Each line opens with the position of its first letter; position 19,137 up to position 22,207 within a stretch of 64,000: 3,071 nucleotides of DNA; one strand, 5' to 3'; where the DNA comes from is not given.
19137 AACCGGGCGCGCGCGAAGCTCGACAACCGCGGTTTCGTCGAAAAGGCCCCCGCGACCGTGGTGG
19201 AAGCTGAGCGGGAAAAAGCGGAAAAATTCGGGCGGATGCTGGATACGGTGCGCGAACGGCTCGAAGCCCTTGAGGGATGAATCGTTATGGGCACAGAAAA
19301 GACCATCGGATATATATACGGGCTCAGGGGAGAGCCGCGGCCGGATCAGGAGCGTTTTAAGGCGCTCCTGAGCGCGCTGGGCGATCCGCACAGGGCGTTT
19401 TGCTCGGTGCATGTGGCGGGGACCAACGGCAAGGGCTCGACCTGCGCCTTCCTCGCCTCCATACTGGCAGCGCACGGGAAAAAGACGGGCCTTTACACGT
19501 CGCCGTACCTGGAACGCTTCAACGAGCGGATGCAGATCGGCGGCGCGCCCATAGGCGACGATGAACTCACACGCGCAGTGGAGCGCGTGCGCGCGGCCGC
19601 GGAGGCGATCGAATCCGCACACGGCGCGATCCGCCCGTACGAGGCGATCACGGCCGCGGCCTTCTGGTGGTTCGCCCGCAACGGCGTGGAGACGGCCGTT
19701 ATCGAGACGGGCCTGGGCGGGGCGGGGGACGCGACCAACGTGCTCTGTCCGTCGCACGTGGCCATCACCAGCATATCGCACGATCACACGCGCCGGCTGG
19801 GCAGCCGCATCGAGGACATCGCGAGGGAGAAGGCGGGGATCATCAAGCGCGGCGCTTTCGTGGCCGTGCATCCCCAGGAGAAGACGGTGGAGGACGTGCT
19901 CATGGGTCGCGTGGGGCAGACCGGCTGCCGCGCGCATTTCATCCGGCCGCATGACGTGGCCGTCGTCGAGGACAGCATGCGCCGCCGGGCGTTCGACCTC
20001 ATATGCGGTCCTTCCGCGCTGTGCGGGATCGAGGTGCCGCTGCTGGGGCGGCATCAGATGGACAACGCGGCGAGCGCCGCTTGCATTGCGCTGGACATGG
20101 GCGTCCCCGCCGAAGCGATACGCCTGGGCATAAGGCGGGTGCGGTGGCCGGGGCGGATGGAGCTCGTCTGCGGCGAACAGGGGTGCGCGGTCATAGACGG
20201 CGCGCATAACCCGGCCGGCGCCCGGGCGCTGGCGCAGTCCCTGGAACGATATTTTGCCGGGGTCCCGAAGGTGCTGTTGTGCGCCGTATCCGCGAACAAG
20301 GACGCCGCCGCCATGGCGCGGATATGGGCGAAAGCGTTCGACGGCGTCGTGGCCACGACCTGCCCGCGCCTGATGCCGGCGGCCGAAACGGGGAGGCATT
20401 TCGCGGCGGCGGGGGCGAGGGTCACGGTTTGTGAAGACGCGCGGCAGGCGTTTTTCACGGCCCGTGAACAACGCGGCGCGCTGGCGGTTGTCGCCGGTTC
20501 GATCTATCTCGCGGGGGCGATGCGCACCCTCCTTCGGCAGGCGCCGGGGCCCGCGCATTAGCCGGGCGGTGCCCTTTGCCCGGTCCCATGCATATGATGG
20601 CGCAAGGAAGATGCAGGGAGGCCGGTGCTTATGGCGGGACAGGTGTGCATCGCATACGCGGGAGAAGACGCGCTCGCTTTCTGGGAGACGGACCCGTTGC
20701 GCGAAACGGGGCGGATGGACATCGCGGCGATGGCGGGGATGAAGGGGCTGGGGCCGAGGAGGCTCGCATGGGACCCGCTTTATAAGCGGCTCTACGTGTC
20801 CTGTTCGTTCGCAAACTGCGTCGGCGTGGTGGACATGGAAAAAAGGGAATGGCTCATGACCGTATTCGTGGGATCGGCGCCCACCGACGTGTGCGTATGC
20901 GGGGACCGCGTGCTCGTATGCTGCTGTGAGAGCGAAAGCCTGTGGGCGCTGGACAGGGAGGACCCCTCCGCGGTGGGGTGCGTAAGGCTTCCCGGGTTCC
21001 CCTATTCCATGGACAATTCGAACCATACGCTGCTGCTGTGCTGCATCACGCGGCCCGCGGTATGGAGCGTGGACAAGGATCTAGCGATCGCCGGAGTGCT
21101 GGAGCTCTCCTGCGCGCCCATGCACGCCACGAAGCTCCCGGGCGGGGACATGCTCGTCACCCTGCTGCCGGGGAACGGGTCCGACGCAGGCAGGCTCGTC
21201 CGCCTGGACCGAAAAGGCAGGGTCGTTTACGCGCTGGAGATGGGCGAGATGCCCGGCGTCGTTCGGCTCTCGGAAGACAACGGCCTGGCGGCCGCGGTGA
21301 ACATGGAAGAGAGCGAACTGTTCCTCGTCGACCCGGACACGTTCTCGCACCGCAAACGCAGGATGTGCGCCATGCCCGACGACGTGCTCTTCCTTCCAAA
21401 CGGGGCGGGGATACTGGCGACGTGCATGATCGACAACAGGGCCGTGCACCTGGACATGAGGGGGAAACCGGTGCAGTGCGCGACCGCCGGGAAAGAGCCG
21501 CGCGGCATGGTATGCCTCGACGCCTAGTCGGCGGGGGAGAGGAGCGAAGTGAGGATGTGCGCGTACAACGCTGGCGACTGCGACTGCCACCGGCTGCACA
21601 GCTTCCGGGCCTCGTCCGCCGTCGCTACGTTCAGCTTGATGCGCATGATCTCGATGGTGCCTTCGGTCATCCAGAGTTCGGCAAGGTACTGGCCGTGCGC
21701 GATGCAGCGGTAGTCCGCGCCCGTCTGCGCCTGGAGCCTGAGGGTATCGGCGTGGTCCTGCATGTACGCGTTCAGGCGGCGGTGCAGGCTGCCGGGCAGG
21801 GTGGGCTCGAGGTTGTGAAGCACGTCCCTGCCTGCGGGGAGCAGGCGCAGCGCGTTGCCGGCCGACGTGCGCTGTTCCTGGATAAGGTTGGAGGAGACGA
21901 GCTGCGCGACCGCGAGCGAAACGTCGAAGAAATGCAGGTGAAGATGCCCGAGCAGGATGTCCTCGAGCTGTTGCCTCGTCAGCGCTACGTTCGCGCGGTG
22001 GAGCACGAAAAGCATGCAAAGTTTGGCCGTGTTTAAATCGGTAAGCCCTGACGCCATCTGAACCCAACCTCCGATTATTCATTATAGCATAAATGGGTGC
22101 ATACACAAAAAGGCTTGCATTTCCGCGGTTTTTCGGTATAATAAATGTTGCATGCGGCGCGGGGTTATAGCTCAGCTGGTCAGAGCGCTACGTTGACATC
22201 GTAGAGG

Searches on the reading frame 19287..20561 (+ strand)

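Call 45: search_protein_families(library=pfam, proteins=[window:19287-20561:+], max_evalue=0.0001)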
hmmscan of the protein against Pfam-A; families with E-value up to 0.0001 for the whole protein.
window:19287-20561:+ (424 aa): 2 families
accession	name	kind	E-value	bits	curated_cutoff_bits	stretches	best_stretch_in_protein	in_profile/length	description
PF08245.18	Mur_ligase_M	-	7.8e-14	52.5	24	1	43-268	1-200/200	Mur ligase middle domain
PF02875.26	Mur_ligase_C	-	2.8e-13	51.2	28.4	1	289-405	1-126/127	Mur ligase, glutamate ligase domain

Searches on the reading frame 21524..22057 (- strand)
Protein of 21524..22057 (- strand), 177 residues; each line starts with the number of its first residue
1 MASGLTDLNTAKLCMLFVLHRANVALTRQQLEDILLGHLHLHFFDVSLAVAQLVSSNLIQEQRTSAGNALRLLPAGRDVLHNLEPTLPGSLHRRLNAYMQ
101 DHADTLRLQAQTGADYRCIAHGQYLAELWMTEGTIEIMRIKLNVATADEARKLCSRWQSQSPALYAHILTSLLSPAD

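Call 45: search_protein_families(library=pfam, proteins=[window:21524-22057:-], max_evalue=0.0001)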
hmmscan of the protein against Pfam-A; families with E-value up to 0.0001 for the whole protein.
window:21524-22057:- (177 aa): 1 family
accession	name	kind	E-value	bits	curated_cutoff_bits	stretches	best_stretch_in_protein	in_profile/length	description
PF14277.12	DUF4364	-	1.7e-31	109.7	26.9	1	12-172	2-162/162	Domain of unknown function (DUF4364)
